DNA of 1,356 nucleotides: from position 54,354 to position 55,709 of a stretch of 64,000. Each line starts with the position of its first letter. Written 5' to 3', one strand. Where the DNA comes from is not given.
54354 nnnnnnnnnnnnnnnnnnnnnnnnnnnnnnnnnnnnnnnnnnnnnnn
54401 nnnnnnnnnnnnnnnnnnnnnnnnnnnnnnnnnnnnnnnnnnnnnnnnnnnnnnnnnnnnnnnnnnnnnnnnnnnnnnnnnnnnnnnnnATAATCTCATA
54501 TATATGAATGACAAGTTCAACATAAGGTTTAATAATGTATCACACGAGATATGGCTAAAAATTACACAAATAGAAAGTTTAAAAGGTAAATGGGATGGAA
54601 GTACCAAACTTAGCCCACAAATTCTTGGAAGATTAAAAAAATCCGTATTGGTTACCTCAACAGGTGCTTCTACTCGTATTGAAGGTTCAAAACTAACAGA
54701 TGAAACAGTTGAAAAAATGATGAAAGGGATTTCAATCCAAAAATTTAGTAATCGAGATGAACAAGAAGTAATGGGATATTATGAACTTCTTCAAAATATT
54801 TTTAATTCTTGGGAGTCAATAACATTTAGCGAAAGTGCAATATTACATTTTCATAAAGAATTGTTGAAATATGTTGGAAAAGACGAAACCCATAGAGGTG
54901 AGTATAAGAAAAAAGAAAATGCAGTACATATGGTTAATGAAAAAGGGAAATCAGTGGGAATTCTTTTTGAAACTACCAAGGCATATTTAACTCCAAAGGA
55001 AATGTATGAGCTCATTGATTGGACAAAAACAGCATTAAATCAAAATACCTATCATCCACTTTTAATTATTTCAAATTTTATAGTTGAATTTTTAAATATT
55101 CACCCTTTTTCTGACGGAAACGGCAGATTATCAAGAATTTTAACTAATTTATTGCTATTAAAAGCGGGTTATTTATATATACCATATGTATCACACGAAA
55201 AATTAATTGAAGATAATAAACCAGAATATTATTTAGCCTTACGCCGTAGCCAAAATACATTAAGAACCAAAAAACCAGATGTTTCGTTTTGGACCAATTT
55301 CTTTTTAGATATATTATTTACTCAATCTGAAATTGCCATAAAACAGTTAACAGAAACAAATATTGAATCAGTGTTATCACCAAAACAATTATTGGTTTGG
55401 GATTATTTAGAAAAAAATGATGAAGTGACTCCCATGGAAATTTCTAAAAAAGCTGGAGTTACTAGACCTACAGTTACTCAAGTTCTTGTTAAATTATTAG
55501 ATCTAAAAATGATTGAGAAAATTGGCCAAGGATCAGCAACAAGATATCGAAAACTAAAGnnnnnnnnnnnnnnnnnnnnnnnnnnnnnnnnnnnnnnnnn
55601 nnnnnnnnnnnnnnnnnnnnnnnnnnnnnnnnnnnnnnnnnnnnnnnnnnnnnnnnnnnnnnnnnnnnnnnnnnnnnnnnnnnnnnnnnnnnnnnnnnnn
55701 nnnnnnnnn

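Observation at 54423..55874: Fic (AMPylase) gene embedded antisense inside the pilin array with overlapping ends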

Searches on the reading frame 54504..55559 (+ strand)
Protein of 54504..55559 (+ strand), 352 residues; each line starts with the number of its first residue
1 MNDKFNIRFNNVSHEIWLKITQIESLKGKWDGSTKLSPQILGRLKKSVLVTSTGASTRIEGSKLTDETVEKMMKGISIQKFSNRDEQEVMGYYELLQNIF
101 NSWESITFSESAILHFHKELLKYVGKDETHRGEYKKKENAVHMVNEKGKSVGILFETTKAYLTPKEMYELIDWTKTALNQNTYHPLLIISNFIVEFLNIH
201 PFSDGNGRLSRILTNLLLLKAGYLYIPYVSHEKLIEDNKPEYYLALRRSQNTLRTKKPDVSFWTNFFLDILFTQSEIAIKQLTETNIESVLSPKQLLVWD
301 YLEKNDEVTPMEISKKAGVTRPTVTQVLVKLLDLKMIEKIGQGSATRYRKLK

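Call 5: search_protein_families(library=pfam, proteins=[window:54504-55559:+], max_evalue=0.01)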
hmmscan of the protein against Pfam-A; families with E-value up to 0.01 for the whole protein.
window:54504-55559:+ (352 aa): 6 families
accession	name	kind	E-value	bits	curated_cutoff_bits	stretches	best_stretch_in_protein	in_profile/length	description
PF02661.23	Fic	-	2.7e-15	57.4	24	1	108-218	2-93/93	Fic/DOC family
PF12802.13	MarR_2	-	5.4e-07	30.1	27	1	291-340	3-53/61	MarR family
PF01978.25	TrmB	-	0.00012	22.3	25.6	1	301-349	16-63/68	Sugar-specific transcriptional regulator TrmB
PF22168.2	DIP2311-like_C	-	0.00036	21.2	27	1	315-349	27-61/63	Transcriptional regulator DIP2311-like, C-terminal domain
PF01047.28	MarR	-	0.0027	18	24.6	1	291-338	1-48/59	MarR family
PF01325.25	Fe_dep_repress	-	0.005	17.5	26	0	298-331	13-46/60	Iron dependent repressor, N-terminal DNA binding domain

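Call 7: search_solved_structures(query=window:54504-55559:+, show_alignments=3)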
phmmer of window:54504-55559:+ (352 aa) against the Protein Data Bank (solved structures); distinct sequences matched with E-value up to 0.001: 28.
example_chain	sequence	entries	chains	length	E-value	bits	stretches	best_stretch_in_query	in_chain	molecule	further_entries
8uqu_A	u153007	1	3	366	2.2e-32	115.8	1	27-348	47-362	Fido domain-containing protein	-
4rgl_A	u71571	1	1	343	6.4e-13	51.8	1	39-262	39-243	Filamentation induced by cAMP protein Fic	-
3cuc_A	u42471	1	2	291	1.2e-11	47.7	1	20-233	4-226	Protein of unknown function with a Fic domain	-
6i7j_A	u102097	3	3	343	2.3e-10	43.4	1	57-248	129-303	Adenosine monophosphate-protein transferase FICD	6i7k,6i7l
6i7h_A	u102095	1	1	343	4.4e-10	42.5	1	58-248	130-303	Adenosine monophosphate-protein transferase FICD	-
6i7i_A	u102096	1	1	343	5.3e-10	42.2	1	58-248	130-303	Adenosine monophosphate-protein transferase FICD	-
6i7g_A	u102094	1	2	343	7e-10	41.8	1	58-248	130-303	Adenosine monophosphate-protein transferase FICD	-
4u04_A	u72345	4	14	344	7e-10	41.8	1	58-248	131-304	Adenosine monophosphate-protein transferase FICD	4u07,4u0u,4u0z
6zmd_B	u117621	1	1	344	1.5e-09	40.7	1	79-243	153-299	Protein adenylyltransferase FICD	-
4u0s_A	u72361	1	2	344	2.9e-09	39.8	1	163-248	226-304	Adenosine monophosphate-protein transferase FICD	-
9yz5_A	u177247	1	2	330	4.6e-09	39.1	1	163-227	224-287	Protein adenylyltransferase FICD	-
7b7z_A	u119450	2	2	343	5.6e-09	38.9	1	57-248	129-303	Protein adenylyltransferase FICD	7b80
3eqx_A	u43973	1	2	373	1.1e-06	31.3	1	170-266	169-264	FIC DOMAIN CONTAINING TRANSCRIPTIONAL REGULATOR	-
9tc4_A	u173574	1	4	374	1.1e-06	31.3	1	170-266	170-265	Protein adenylyltransferase SoFic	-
9tch_A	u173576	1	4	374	1.1e-06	31.3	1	170-266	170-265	Protein adenylyltransferase SoFic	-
3zcn_A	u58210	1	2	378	1.1e-06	31.2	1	170-266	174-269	ADENOSINE MONOPHOSPHATE-PROTEIN TRANSFERASE SOFIC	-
8cil_A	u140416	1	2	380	3.3e-06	29.7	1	43-285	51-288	Fic family protein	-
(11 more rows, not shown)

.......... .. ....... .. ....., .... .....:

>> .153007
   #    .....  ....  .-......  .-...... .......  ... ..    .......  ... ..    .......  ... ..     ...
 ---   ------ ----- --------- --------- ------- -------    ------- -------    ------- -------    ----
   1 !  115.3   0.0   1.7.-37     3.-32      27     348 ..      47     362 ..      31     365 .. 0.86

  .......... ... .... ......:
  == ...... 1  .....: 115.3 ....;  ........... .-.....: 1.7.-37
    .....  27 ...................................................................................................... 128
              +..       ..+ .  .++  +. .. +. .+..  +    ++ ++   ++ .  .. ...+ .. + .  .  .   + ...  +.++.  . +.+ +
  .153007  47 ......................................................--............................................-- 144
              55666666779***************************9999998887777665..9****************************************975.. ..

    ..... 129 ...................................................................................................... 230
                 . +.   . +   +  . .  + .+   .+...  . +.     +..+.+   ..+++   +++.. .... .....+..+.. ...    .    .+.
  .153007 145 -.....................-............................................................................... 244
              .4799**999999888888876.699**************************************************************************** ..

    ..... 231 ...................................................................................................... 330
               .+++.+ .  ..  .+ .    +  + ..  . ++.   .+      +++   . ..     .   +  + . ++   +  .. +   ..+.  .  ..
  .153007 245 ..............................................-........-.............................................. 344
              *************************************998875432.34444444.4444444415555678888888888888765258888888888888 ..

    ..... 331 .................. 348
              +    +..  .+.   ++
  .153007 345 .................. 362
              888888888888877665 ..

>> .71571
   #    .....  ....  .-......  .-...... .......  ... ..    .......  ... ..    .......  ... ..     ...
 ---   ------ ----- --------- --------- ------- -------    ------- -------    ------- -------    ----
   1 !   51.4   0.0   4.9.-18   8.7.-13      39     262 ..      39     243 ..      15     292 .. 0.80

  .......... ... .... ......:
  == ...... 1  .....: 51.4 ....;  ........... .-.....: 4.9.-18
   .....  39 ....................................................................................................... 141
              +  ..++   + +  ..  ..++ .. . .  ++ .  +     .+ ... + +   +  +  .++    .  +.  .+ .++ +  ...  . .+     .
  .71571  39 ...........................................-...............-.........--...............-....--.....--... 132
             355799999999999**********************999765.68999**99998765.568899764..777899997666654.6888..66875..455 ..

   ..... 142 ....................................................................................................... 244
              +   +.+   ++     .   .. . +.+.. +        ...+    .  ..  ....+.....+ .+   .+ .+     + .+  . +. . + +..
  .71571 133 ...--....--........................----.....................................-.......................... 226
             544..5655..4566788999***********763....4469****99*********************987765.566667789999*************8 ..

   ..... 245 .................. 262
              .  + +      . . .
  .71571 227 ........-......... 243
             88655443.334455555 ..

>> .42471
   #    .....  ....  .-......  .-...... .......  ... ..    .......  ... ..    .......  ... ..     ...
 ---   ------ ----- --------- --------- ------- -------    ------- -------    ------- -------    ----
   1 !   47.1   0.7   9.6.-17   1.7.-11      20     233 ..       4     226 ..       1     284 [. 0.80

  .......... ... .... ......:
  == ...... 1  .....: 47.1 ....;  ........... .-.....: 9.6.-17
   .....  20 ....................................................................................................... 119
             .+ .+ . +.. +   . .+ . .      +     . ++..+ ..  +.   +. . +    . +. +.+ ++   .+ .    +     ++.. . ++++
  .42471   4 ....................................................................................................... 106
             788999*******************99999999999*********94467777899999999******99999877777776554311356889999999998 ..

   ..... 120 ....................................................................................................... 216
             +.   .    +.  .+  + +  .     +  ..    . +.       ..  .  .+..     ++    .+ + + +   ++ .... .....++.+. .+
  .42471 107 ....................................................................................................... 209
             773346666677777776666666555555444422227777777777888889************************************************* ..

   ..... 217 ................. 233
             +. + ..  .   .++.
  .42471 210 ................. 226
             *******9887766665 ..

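Call 8: find_encoding_contigs(protein=window:54504-55559:+, flank=10000, max_places=10)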
Protein window:54504-55559:+ (352 aa): 7 contigs read that carry it; 4 places shown.
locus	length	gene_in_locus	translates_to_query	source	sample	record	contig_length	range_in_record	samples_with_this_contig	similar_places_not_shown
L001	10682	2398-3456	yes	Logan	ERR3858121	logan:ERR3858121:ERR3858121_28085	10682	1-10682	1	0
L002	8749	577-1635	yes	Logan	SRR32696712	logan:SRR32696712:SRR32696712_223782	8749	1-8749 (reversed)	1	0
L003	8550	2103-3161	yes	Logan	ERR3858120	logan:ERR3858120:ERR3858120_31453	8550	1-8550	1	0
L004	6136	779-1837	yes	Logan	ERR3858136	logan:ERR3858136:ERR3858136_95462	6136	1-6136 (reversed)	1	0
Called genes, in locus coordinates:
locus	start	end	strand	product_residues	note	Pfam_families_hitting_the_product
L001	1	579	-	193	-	?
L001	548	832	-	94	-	PF18895:T4SS_pilin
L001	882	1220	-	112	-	PF18895:T4SS_pilin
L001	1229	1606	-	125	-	PF18895:T4SS_pilin (weak)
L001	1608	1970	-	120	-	PF18895:T4SS_pilin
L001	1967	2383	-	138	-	-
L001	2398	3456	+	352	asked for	PF02661:Fic, PF12802:MarR_2 (weak)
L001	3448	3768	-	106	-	PF18895:T4SS_pilin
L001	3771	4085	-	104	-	-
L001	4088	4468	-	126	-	-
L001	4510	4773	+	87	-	-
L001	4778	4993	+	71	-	PF07927:HicA_toxin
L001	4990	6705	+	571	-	PF08486:SpoIID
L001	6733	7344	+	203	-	-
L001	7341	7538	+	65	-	PF18901:DUF5657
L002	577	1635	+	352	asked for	PF02661:Fic, PF12802:MarR_2 (weak)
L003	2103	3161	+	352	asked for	PF02661:Fic, PF12802:MarR_2 (weak)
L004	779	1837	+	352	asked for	PF02661:Fic, PF12802:MarR_2 (weak)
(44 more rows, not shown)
